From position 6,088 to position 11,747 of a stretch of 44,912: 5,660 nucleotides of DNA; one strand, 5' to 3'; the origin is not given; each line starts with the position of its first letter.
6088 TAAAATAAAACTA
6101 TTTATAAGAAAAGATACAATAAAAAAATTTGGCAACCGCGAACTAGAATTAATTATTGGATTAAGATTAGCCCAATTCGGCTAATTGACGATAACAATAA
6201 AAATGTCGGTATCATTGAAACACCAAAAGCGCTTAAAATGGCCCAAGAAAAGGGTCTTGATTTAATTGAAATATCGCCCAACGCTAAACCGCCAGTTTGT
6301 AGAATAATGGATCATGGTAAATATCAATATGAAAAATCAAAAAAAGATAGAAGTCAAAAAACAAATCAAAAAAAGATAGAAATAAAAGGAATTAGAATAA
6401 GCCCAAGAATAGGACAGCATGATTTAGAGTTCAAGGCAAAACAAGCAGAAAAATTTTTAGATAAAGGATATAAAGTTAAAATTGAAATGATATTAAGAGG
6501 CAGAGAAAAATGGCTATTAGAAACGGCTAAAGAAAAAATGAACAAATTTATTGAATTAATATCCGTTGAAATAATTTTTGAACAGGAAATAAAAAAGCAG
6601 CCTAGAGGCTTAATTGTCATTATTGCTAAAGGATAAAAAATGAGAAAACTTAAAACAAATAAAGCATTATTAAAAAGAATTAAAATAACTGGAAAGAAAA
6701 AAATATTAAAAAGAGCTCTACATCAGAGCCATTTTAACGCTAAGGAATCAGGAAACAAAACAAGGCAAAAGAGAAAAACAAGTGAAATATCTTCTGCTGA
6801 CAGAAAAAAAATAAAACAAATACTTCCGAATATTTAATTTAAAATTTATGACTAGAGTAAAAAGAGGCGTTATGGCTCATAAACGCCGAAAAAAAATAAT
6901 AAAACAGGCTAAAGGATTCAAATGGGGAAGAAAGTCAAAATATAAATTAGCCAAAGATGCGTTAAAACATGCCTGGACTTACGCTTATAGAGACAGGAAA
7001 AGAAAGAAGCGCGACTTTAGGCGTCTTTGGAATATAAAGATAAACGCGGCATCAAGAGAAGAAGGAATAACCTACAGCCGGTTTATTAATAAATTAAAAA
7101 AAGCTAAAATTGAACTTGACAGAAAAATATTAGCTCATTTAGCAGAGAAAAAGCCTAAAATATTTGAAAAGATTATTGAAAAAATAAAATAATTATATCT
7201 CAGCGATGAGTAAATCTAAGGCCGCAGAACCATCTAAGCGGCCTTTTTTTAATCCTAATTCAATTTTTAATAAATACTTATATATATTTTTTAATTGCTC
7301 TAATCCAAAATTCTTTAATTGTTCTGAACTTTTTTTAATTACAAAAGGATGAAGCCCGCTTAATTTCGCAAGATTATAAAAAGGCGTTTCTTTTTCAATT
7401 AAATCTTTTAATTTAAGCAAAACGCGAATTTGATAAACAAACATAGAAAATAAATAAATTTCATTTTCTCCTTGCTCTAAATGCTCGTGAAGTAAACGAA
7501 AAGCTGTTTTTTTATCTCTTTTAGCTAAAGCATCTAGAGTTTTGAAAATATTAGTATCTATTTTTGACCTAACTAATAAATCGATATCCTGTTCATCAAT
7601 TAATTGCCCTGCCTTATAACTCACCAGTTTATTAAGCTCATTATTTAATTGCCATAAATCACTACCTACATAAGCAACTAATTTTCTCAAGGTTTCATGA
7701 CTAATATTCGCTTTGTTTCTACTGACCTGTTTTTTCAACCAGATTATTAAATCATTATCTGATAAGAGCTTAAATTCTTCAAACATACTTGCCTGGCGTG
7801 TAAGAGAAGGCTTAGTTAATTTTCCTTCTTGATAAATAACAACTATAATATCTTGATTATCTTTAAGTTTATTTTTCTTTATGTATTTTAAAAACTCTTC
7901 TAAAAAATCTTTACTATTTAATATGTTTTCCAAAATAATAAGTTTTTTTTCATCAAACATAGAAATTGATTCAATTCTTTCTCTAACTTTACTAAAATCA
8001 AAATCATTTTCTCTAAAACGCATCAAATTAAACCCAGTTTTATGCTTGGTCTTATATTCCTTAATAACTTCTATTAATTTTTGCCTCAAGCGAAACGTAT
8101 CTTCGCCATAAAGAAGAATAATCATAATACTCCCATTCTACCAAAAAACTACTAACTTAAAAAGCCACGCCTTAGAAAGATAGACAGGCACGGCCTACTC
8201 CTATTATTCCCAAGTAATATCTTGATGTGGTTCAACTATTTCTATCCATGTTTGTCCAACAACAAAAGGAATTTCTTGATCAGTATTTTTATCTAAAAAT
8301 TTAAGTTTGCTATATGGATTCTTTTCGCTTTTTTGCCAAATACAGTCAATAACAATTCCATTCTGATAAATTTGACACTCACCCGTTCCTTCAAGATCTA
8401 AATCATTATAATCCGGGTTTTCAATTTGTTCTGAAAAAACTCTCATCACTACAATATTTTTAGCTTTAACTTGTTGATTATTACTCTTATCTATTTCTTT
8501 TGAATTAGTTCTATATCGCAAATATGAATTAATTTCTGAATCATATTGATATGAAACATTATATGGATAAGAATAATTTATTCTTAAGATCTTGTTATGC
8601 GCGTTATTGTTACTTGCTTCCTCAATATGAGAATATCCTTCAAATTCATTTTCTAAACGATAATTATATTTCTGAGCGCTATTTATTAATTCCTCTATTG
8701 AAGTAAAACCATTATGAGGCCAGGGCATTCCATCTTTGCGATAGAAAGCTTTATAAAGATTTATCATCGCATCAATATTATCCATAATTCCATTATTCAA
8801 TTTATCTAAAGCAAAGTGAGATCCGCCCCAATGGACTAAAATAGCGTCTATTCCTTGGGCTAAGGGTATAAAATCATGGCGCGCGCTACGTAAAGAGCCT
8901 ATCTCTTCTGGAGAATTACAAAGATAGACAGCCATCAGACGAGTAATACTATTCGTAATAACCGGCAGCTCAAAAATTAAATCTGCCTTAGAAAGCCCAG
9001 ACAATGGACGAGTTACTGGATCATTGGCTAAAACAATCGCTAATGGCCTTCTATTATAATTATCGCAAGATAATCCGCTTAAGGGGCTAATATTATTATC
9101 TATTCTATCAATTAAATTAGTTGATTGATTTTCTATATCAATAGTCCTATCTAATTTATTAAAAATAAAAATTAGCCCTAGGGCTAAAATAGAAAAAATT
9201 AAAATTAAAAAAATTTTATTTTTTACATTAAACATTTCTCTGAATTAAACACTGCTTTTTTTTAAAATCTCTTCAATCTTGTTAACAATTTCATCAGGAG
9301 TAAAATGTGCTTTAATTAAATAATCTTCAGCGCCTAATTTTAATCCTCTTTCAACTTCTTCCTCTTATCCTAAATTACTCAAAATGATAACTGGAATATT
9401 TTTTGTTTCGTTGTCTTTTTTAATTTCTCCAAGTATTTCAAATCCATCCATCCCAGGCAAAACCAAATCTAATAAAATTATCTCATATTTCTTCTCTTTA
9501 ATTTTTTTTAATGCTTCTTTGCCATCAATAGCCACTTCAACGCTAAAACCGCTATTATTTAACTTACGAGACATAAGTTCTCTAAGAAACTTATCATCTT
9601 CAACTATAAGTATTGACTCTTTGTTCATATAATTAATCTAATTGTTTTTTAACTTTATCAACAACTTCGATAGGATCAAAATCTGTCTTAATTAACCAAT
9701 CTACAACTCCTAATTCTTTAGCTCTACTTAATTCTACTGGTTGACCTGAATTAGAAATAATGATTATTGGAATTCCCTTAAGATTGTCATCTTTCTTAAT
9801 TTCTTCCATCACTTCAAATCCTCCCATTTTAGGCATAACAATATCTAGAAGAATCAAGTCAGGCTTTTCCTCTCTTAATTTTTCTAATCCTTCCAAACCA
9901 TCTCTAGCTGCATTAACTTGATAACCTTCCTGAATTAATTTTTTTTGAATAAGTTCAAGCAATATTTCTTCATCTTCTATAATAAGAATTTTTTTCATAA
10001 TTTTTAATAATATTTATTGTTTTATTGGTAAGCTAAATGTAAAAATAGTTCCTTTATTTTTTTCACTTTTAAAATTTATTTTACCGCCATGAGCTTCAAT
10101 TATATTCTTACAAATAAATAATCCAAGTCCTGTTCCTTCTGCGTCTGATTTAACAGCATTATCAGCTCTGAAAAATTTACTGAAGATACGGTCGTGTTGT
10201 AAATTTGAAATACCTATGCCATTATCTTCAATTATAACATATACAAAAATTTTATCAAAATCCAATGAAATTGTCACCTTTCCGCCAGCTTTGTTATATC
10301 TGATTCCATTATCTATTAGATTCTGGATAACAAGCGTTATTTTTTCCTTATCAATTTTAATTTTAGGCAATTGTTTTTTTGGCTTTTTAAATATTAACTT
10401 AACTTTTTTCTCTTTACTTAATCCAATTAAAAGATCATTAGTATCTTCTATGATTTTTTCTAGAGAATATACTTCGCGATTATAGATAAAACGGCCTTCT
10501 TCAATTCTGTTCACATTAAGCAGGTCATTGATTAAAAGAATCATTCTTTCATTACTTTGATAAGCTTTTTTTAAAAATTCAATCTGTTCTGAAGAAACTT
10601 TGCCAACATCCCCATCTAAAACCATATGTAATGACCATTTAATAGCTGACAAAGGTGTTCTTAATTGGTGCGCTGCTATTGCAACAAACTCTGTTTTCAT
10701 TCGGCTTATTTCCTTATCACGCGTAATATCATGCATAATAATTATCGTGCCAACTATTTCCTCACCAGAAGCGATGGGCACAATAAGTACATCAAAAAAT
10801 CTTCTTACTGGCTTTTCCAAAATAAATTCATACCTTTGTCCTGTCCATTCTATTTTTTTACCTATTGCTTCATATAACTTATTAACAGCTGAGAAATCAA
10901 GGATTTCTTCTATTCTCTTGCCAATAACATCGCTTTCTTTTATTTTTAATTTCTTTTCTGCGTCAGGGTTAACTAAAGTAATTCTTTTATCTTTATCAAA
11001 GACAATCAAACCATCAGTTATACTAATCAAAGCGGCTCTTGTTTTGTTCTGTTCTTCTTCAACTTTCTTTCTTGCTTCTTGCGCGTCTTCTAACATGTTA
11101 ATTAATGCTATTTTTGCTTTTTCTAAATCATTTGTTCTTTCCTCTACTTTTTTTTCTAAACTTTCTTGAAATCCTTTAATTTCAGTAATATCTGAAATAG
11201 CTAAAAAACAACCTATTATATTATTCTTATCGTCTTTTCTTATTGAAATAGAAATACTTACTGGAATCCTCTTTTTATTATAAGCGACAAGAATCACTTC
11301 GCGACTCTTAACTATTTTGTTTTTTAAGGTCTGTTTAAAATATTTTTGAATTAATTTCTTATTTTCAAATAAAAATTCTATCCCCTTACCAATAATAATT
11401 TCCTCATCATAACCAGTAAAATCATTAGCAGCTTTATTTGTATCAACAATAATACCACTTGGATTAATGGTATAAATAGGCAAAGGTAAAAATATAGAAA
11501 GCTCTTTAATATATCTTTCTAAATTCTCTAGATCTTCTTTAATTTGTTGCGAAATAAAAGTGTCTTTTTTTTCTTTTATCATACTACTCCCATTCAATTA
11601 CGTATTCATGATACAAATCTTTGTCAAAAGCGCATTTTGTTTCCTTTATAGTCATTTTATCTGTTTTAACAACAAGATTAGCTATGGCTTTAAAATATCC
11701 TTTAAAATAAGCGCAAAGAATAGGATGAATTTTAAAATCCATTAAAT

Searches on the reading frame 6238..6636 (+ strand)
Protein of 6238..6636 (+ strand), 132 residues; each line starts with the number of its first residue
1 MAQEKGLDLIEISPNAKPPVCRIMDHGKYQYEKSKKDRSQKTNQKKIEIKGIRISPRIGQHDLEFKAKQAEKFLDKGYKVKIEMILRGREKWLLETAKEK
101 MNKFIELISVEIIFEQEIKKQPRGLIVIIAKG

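Call 26: search_protein_families(library=pfam, proteins=[window:6238-6636:+], max_evalue=0.001)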
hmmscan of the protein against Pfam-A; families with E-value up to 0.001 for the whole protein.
window:6238-6636:+ (132 aa): 3 families
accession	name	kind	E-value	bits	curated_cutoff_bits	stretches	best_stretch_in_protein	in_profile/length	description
PF00707.27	IF3_C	-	7.5e-21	74.3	34.8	1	47-130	1-84/86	Translation initiation factor IF-3, C-terminal domain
PF05198.21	IF3_N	-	7.2e-18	65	26.9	1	1-39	31-69/70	Translation initiation factor IF-3, N-terminal domain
PF14877.11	mIF3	-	0.00097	19.3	33.8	1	34-85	111-163/177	Mitochondrial translation initiation factor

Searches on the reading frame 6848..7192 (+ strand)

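Call 26: search_protein_families(library=pfam, proteins=[window:6848-7192:+], max_evalue=0.001)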
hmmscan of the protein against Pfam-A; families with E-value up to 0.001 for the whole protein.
window:6848-7192:+ (114 aa): 1 family
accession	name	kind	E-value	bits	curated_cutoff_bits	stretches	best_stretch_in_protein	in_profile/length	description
PF00453.23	Ribosomal_L20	-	3.6e-39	133.6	30.8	1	3-109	1-107/107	Ribosomal protein L20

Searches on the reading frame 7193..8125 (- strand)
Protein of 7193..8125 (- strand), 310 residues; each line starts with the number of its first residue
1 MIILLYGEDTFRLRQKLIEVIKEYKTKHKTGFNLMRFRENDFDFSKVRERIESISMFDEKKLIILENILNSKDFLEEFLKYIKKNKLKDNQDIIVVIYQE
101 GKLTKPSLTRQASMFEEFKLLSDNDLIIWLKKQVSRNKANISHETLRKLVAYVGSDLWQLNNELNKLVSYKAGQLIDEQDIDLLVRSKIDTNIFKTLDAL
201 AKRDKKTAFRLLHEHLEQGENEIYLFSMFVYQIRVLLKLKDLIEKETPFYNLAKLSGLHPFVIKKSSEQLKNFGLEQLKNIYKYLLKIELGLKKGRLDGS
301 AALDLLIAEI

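Call 26: search_protein_families(library=pfam, proteins=[window:7193-8125:-], max_evalue=0.001)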
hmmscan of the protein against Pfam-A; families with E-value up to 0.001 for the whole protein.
window:7193-8125:- (310 aa): 2 families
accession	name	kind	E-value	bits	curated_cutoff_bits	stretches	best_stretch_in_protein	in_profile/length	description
PF21694.2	DNA_pol3_delta_C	-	3.4e-25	88.8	27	1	191-309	2-120/121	DNA polymerase III delta subunit, C-terminal domain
PF06144.19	DNA_pol3_delta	-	7.8e-08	32.8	21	1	4-105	2-106/124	DNA polymerase III, delta subunit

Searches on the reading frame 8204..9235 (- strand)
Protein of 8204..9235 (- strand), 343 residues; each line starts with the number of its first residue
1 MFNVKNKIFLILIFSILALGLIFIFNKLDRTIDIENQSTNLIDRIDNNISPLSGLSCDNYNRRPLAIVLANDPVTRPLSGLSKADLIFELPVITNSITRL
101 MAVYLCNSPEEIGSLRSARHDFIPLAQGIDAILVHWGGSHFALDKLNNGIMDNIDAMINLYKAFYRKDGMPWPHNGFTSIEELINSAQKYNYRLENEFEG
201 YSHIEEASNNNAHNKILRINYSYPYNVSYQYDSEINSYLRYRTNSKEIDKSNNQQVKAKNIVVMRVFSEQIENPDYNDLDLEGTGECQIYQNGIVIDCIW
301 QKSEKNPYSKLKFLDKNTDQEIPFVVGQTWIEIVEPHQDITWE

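Call 26: search_protein_families(library=pfam, proteins=[window:8204-9235:-], max_evalue=0.001)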
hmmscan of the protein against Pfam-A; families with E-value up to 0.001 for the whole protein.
window:8204-9235:- (343 aa): 2 families
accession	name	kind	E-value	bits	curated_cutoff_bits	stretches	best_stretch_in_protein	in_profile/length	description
PF11258.13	DUF3048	-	9.9e-36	123.5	25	1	58-193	10-148/148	Protein of unknown function (DUF3048) N-terminal domain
PF17479.7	DUF3048_C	-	1.8e-23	83.5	25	1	218-331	2-114/114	Protein of unknown function (DUF3048) C-terminal domain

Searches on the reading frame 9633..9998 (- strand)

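Call 26: search_protein_families(library=pfam, proteins=[window:9633-9998:-], max_evalue=0.001)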
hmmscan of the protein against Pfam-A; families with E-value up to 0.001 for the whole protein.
window:9633-9998:- (121 aa): 1 family
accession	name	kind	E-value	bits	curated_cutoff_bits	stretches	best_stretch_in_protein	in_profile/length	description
PF00072.30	Response_reg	-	1.1e-25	90.4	30.2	1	4-116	1-110/111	Response regulator receiver domain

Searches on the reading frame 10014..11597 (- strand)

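Call 26: search_protein_families(library=pfam, proteins=[window:10014-11597:-], max_evalue=0.001)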
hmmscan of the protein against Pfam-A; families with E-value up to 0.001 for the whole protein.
window:10014-11597:- (527 aa): 10 families
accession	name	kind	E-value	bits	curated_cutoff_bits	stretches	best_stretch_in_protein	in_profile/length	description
PF02518.31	HATPase_c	-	8.4e-29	100.7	26.4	1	416-526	2-110/111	Histidine kinase-, DNA gyrase B-, and HSP90-like ATPase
PF13426.13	PAS_9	-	1.1e-25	90.3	27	2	40-139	3-103/103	PAS domain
PF00512.31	HisKA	-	3.6e-15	56.2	26.9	1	300-368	1-66/66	His Kinase A (phospho-acceptor) domain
PF08448.16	PAS_4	-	7.9e-15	55.5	23.1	2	192-294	3-108/110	PAS fold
PF00989.32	PAS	-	6.6e-14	52.3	22.6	2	38-137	11-113/113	PAS fold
PF13188.13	PAS_8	-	8.2e-06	26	21.8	0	187-234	4-51/65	PAS domain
PF12860.13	PAS_7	-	3.2e-05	24.5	27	1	192-296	3-112/115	PAS fold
PF13596.12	PAS_10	-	0.00012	23.1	22.1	0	197-292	12-106/106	PAS domain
PF24820.1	Diguanyl_cycl_sensor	-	0.00022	21.5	28.1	0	40-120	8-96/109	Diguanylate cyclase-like sensor domain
PF21370.4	PAS_GdpP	-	0.00087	20.1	27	1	188-266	7-84/90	Cyclic-di-AMP phosphodiesterase GdpP-like, PAS domain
